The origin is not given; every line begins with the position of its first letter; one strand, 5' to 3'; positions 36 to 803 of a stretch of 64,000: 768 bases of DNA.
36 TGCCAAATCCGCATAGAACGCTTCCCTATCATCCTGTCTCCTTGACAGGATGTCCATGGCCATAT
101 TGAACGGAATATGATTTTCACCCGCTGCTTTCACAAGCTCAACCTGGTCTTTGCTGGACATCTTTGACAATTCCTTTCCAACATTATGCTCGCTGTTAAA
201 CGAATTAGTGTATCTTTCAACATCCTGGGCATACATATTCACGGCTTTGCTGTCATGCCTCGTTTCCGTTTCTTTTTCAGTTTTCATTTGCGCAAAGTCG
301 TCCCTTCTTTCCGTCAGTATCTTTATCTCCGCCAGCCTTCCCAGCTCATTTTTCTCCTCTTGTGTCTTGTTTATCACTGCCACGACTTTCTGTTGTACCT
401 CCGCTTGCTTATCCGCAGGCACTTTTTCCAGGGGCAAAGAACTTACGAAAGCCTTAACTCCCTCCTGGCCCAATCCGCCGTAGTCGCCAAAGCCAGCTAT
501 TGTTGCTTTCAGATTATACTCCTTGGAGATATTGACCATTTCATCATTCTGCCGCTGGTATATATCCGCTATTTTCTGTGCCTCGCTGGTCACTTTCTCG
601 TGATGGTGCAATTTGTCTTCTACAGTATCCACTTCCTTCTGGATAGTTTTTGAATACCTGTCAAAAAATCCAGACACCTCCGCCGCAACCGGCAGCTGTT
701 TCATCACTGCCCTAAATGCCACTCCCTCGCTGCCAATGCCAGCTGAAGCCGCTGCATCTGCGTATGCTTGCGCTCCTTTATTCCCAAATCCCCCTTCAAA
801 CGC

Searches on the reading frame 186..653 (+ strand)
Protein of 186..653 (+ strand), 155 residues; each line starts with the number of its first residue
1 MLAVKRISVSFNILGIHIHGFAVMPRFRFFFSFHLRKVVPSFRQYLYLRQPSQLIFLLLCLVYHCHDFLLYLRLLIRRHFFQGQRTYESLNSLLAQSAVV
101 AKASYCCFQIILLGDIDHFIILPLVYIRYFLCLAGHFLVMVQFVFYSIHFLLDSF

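Call 75: search_protein_families(library=phrogs, alignment_id=A4, max_evalue=0.00001)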
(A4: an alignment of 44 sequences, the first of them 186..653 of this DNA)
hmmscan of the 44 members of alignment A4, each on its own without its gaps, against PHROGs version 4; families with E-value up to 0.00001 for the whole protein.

A. member 1, window:186-653:+ (155 aa): 0 families

B. families by the number of members that match (of 44 scanned): 21 families
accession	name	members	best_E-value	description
phrog_12710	-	1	9.1e-175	-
phrog_31247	-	1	1.7e-51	-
phrog_16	-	1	1.3e-38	DNA helicase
phrog_16931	-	1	9.7e-23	-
phrog_28437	-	1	3.5e-21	-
phrog_11528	-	1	1.8e-17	-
phrog_6819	-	1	4.6e-15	Holliday junction branch migration helicase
phrog_7998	-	1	9.6e-15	-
phrog_34613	-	1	4.4e-11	-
phrog_168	-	1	7.2e-11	clamp loader of DNA polymerase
phrog_62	-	1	8.5e-11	DNA helicase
phrog_8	-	1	4.4e-10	transcriptional regulator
phrog_9690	-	1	1.1e-09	DNA helicase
phrog_7076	-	1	3.9e-09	dATP triphosphohydrolase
phrog_3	-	1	1.9e-08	transcriptional repressor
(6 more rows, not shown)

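Call 76: search_protein_families(library=pfam, alignment_id=A4, max_evalue=0.00001)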
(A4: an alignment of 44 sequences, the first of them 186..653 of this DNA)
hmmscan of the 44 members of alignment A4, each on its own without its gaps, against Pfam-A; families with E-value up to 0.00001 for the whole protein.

A. member 1, window:186-653:+ (155 aa): 0 families

B. families by the number of members that match (of 44 scanned): 40 families (the first 25 are shown)
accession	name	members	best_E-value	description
PF01680.23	SOR_SNZ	1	5.4e-105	SOR/SNZ family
PF00133.28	tRNA-synt_1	1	5.1e-86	tRNA synthetases class I (I, L, M and V)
PF01137.26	RTC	1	6.1e-86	RNA 3'-terminal phosphate cyclase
PF00291.31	PALP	1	6.3e-84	Pyridoxal-phosphate dependent enzyme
PF00742.24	Homoserine_dh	1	2.6e-61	Homoserine dehydrogenase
PF02649.19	GCHY-1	1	1.3e-59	Type I GTP cyclohydrolase folE2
PF00270.35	DEAD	1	1.3e-51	DEAD/DEAH box helicase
PF01174.25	SNO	1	1.4e-47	SNO glutamine amidotransferase family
PF01940.21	DUF92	1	3.2e-40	Integral membrane protein DUF92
PF08264.19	Anticodon_1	1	1.8e-37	Anticodon-binding domain of tRNA ligase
PF00271.37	Helicase_C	1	3.1e-35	Helicase conserved C-terminal domain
PF01694.28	Rhomboid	1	2.7e-31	Rhomboid domain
PF13023.12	HD_3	1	8.4e-28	HD domain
PF09334.17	tRNA-synt_1g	1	1.4e-19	tRNA synthetases class I (M)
PF10977.13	DUF2797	1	2.4e-16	Protein of unknown function (DUF2797)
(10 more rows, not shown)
